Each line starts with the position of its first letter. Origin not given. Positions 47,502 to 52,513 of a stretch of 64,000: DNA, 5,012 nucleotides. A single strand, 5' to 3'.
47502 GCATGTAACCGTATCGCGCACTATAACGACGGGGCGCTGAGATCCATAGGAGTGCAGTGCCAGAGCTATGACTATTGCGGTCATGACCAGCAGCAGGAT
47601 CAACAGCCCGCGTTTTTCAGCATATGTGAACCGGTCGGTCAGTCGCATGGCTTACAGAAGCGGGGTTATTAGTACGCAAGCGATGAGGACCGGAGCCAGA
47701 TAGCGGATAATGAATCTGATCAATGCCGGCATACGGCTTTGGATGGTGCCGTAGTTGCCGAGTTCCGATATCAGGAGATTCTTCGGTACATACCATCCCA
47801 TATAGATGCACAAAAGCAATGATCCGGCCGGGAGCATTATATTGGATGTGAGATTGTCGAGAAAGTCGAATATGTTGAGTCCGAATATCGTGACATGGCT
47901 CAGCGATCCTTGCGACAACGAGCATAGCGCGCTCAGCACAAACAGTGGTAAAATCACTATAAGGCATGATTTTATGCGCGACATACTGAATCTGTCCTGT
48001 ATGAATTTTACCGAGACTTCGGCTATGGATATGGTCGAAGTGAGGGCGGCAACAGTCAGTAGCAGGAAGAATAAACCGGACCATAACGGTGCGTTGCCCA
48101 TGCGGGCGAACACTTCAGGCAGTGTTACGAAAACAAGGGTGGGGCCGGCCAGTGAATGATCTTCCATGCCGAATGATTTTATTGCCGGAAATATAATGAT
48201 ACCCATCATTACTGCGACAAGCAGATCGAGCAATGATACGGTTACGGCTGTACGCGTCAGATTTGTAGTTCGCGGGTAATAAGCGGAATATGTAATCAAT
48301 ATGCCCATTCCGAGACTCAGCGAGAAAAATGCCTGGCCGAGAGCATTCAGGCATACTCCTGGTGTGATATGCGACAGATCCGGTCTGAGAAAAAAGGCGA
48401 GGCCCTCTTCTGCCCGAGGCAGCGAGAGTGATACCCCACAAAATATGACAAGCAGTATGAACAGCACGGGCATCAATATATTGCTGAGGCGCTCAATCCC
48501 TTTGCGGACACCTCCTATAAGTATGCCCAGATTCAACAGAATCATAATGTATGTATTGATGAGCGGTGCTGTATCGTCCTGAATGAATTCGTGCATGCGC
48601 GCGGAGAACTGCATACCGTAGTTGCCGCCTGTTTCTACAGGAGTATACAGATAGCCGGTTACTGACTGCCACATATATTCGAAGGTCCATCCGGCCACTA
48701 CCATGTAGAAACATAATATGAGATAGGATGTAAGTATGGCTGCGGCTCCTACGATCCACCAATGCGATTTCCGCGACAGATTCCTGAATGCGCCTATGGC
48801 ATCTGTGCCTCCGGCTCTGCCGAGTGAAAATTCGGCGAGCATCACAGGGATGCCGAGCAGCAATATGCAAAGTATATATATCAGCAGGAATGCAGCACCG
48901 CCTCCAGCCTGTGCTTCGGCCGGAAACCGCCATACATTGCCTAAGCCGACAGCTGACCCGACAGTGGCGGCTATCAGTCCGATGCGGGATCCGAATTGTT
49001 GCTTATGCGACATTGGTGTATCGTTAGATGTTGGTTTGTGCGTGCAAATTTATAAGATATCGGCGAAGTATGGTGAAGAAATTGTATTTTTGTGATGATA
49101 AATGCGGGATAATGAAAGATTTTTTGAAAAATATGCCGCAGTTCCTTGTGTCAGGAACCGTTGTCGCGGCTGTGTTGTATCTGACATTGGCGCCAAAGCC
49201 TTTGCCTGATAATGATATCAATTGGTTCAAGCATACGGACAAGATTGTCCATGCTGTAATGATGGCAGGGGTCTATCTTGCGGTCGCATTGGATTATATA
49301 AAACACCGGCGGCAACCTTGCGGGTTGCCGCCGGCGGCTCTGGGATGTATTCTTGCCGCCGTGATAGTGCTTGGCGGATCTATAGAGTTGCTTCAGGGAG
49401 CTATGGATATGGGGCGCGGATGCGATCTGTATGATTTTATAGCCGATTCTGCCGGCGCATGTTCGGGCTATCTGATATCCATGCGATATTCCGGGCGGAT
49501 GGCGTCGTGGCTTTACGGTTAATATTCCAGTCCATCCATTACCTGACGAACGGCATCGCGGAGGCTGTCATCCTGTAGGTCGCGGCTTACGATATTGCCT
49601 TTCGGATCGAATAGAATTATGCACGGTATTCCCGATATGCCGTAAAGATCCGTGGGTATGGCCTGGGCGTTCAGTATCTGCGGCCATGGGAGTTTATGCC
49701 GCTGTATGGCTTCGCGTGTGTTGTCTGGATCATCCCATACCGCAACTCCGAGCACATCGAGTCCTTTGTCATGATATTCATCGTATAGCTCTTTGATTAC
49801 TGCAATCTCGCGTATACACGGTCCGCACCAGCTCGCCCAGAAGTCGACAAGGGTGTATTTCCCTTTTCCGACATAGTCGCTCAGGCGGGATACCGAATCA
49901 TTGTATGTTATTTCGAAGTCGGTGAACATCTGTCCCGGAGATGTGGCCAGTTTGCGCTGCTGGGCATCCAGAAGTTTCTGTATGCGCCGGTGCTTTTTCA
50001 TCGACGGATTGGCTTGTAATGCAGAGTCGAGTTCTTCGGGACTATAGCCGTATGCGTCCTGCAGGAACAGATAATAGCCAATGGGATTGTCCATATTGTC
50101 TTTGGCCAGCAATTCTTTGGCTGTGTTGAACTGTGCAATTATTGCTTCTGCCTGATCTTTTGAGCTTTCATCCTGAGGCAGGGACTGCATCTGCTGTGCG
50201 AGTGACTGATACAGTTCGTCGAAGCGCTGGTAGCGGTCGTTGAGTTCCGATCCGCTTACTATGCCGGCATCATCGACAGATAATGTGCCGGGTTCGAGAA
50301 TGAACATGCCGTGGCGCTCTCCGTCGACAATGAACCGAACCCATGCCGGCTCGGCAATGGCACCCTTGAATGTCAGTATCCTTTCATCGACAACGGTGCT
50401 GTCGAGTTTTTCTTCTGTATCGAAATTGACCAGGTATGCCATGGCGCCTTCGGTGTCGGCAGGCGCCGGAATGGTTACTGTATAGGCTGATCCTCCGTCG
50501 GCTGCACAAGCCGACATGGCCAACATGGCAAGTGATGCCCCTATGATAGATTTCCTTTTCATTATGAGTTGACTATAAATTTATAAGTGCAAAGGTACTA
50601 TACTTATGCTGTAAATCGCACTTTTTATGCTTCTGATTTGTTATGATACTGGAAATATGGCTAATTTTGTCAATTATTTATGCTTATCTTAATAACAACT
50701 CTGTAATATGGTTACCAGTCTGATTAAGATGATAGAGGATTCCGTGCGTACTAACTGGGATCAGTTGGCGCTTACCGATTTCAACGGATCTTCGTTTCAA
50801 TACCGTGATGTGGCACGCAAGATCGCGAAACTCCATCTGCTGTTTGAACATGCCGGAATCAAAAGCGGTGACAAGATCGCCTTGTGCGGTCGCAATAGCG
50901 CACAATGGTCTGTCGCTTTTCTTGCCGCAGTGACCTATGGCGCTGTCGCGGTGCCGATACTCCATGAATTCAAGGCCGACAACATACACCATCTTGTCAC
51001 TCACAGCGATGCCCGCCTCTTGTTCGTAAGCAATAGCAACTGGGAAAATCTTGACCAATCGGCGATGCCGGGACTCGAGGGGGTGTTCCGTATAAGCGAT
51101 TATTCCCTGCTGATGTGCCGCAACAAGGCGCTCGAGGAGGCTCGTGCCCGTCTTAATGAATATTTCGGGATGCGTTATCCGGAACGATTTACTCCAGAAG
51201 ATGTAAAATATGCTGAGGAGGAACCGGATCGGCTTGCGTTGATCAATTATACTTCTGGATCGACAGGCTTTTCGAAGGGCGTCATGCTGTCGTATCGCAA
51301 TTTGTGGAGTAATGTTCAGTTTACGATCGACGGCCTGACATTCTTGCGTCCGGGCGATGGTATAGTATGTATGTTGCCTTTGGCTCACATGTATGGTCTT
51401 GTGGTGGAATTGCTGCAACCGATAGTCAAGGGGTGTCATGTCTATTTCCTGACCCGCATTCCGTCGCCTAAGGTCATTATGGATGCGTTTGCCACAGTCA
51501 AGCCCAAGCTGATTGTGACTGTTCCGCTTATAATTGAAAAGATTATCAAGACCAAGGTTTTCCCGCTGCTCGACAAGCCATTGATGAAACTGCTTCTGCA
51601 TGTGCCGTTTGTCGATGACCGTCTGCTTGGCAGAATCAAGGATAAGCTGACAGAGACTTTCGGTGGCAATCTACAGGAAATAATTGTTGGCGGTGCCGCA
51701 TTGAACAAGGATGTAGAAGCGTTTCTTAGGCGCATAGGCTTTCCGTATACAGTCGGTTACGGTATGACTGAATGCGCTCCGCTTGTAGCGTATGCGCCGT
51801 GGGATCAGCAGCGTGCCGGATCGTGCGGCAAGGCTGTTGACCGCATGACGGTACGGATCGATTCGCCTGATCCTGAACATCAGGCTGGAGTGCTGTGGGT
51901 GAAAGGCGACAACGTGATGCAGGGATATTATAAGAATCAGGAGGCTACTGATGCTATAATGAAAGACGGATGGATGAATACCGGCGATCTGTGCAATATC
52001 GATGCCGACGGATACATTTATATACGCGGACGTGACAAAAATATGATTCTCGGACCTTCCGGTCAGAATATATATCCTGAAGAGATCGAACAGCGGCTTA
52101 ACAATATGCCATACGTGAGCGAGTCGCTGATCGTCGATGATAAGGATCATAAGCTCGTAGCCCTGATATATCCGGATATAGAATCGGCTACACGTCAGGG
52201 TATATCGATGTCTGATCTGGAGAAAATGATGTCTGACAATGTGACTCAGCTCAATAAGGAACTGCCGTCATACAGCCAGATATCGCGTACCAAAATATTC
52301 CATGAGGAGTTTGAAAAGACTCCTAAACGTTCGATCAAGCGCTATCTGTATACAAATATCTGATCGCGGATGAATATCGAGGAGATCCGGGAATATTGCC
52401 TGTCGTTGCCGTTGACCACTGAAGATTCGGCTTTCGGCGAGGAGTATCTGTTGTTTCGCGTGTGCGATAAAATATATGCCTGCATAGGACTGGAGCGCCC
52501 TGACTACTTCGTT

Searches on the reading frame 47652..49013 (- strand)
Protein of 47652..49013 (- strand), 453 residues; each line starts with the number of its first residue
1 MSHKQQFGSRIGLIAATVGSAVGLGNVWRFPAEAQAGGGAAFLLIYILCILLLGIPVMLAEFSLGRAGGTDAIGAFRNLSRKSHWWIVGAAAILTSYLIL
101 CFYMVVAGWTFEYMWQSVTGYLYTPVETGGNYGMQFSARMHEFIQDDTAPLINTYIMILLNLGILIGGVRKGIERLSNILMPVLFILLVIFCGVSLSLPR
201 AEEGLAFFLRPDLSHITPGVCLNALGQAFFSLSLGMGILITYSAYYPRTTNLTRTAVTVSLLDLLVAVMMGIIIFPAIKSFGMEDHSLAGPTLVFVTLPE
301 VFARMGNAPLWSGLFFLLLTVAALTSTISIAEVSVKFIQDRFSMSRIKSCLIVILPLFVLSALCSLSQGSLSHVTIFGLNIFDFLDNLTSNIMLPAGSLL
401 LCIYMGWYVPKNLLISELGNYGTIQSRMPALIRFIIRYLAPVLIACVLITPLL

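Call 30: search_protein_families(library=pfam, proteins=[window:47652-49013:-], max_evalue=0.001)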
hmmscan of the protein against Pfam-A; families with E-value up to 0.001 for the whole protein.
window:47652-49013:- (453 aa): 1 family
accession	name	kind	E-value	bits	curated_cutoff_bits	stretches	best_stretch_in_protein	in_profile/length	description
PF00209.24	SNF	-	1.9e-59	202.2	27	2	140-450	166-479/524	Sodium:neurotransmitter symporter family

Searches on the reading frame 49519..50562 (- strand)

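Call 30: search_protein_families(library=pfam, proteins=[window:49519-50562:-], max_evalue=0.001)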
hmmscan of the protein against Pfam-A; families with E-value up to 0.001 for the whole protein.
window:49519-50562:- (347 aa): 6 families
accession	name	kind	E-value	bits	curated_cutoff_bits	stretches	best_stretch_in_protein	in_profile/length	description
PF00578.27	AhpC-TSA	-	1.3e-19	70.7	26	1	209-325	1-122/124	AhpC/TSA family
PF08534.16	Redoxin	-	5e-16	59.2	26.6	1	213-333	6-137/148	Redoxin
PF13905.12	Thioredoxin_8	-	1.9e-11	44.5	27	1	234-324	1-94/94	Thioredoxin-like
PF14289.11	DUF4369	-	6.1e-09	36.8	25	1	28-111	2-91/91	Domain of unknown function (DUF4369)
PF00085.26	Thioredoxin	-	1.7e-07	31.6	23.5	1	231-273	14-56/103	Thioredoxin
PF13098.12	Thioredoxin_2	-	4.3e-07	30.7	27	1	232-325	3-88/104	Thioredoxin-like domain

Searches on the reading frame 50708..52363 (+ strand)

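Call 30: search_protein_families(library=pfam, proteins=[window:50708-52363:+], max_evalue=0.001)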
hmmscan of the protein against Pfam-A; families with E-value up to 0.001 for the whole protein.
window:50708-52363:+ (551 aa): 2 families
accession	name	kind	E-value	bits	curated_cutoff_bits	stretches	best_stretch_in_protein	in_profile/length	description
PF00501.34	AMP-binding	-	5.6e-69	233.2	29.9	1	10-408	2-384/384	AMP-binding enzyme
PF23562.2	AMP-binding_C_3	-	1.1e-09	39.1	20.8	1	450-545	7-105/124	AMP-binding enzyme C-terminal domain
